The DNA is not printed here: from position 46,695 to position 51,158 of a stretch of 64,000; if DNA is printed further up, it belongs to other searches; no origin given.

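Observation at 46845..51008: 1.39k-aa secreted protein combining cytochrome c haems, LRRs, cohesin and dockerin modules and a T9SS C-terminal sorting domain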

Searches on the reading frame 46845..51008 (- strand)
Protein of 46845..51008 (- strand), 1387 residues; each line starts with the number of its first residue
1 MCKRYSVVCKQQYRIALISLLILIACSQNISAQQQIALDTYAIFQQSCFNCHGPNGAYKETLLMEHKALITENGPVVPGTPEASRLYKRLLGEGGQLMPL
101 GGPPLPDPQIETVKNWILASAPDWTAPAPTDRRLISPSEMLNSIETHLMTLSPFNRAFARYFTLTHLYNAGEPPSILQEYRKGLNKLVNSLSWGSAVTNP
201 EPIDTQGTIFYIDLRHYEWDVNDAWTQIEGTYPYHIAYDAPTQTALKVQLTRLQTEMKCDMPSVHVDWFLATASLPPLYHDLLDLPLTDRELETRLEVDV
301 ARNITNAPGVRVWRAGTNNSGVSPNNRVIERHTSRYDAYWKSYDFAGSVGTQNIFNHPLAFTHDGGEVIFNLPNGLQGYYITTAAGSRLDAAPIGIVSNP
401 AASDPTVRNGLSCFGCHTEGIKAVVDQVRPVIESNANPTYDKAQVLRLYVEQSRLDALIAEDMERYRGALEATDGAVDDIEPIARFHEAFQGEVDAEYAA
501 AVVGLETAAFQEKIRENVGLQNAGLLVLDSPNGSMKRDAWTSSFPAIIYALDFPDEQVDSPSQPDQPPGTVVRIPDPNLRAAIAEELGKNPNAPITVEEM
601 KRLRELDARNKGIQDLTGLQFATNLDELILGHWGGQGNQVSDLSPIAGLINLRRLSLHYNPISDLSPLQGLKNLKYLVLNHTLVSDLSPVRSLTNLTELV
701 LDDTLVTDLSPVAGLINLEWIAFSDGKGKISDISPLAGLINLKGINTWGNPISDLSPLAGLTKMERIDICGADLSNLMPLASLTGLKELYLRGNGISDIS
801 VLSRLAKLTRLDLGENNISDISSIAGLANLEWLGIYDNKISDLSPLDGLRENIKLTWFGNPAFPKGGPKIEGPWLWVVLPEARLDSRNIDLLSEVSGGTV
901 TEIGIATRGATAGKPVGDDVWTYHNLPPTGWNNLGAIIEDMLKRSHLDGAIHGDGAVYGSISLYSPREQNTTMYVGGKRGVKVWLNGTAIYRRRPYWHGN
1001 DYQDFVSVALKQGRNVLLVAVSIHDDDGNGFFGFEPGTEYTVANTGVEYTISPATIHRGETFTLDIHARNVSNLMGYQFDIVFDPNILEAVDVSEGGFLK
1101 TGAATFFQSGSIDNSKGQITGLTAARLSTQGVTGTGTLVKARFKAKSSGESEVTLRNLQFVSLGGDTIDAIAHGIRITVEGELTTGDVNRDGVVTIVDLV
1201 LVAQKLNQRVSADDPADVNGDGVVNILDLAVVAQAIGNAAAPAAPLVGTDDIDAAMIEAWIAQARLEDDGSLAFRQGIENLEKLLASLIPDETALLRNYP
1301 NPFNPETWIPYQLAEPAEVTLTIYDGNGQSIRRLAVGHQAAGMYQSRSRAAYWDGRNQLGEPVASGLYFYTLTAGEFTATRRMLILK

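Call 3: search_protein_families(library=pfam, proteins=[window:46845-51008:-], max_evalue=1)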
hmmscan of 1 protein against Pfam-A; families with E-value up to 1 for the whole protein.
window:46845-51008:- (1387 aa): 18 families
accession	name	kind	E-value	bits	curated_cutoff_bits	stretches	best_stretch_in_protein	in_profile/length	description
PF12799.13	LRR_4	-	3.2e-32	110.2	27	8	651-691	2-43/44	Leucine Rich repeats (2 copies)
PF00963.24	Cohesin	-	2.1e-13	51.1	24.1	1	1052-1155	6-111/139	Cohesin domain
PF13855.12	LRR_8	-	4e-12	46.1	27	3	785-840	2-61/61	Leucine rich repeat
PF00404.24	Dockerin_1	-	1.9e-10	41.2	22.9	1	1186-1236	2-56/57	Dockerin type I domain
PF13860.13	FlgD_ig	-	3.2e-09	37.1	27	1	1311-1374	16-75/79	FlgD Ig-like domain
PF23952.1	LRR_EndoS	-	1.6e-08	35.2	27.9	2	698-816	27-116/116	Endo-beta-N-acetylglucosaminidase EndoS LRR domain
PF14580.12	LRR_9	-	1.1e-05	25.5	30.5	1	759-841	39-126/175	Leucine-rich repeat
PF23598.1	LRR_14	-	0.00012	21.4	40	1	640-710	37-111/353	Leucine-rich repeat region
PF13442.11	Cytochrome_CBB3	-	0.00033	21.4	27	1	41-117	7-68/68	Cytochrome C oxidase, cbb3-type, subunit III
PF07635.16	PSCyt1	-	0.00036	21.5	22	1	48-99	1-56/59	Planctomycete cytochrome C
PF23211.1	LRR_LRWD1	-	0.0012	19.1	28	1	798-862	34-98/190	Leucine-rich repeat and WD repeat-containing protein 1, LRR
PF25019.1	LRR_R13L1-DRL21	-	0.0022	18.3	27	0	616-681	62-126/127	R13L1/DRL21 LRRs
PF13585.12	CHU_C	-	0.004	17.7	27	1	1343-1374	41-72/86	CHU_C Type IX secretion signal domain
PF00034.26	Cytochrom_C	-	0.009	17.8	21.3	0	42-59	6-23/90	Cytochrome c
PF18962.6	Por_Secre_tail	-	0.016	15.9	27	1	1299-1384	2-74/75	Secretion system C-terminal sorting domain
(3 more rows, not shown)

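Call 4: search_protein_families(library=ncbifam, proteins=[window:46845-51008:-], max_evalue=1)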
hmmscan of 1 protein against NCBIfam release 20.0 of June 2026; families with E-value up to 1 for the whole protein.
window:46845-51008:- (1387 aa): 19 families
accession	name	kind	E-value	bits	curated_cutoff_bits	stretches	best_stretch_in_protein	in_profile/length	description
NF033189.1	internalin_A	exception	1.7e-47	162.2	1600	2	728-860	238-370/799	class 1 internalin InlA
NF033188.1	internalin_H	exception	7.6e-44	150.3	1050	2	566-762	40-230/548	InlH/InlC2 family class 1 internalin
NF033190.2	inl_like_NEAT_1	exception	4.6e-31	107.9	1275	1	564-859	180-469/754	NEAT domain-containing leucine-rich repeat protein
NF033186.1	internalin_K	exception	9.1e-13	47.5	1100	2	572-681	43-149/604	class 1 internalin InlK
NF047464.1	FibnectbindLIC11051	equivalog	2e-07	29.8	1000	2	599-797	464-663/685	LIC_11051 family fibronectin-binding protein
TIGR04183.1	Por_Secre_tail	domain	2.4e-06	27.4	23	1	1299-1385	2-71/72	T9SS type A sorting domain-containing protein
NF033707.1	T9SS_sortase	equivalog_domain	1.1e-05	23.2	420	1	1296-1373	999-1076/1095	type IX secretion system sortase PorU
NF052323.1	T9SSA_dep_M6i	equivalog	5.6e-05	21.3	600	1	1297-1374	959-1026/1043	T9SS-dependent M6-like inactivated metalloprotease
NF005176.1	PRK06655.1-1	equivalog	7.5e-05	22.7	230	1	1317-1374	97-149/197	flagellar hook assembly protein FlgD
NF009276.0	PRK12633.1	equivalog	0.00079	19.2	383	1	1315-1376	127-183/234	flagellar basal body rod modification protein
NF041351.1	XopL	equivalog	0.0015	17.4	500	1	647-713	150-219/497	type III secretion system leucine-rich repeat domain-containing effector XopL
NF049990.1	CellobisidaseCelK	equivalog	0.0063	14.7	1700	1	1180-1236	824-882/889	cellulose 1,4-beta-cellobiosidase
NF033187.0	internalin_J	exception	0.0076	14.5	1700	0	574-630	66-122/846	class 1 internalin InlJ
NF047812.1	LIC11213_lipo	equivalog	0.038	14.1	100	1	26-91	33-92/118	LIC11213 family lipoprotein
NF052228.1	T9SS_PorZ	equivalog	0.07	11.5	260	1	1346-1376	714-744/757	type IX secretion system anionic LPS delivery protein PorZ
NF040606.1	CytoC_perox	subfamily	0.081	12.1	150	1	378-423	46-91/524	di-heme-cytochrome C peroxidase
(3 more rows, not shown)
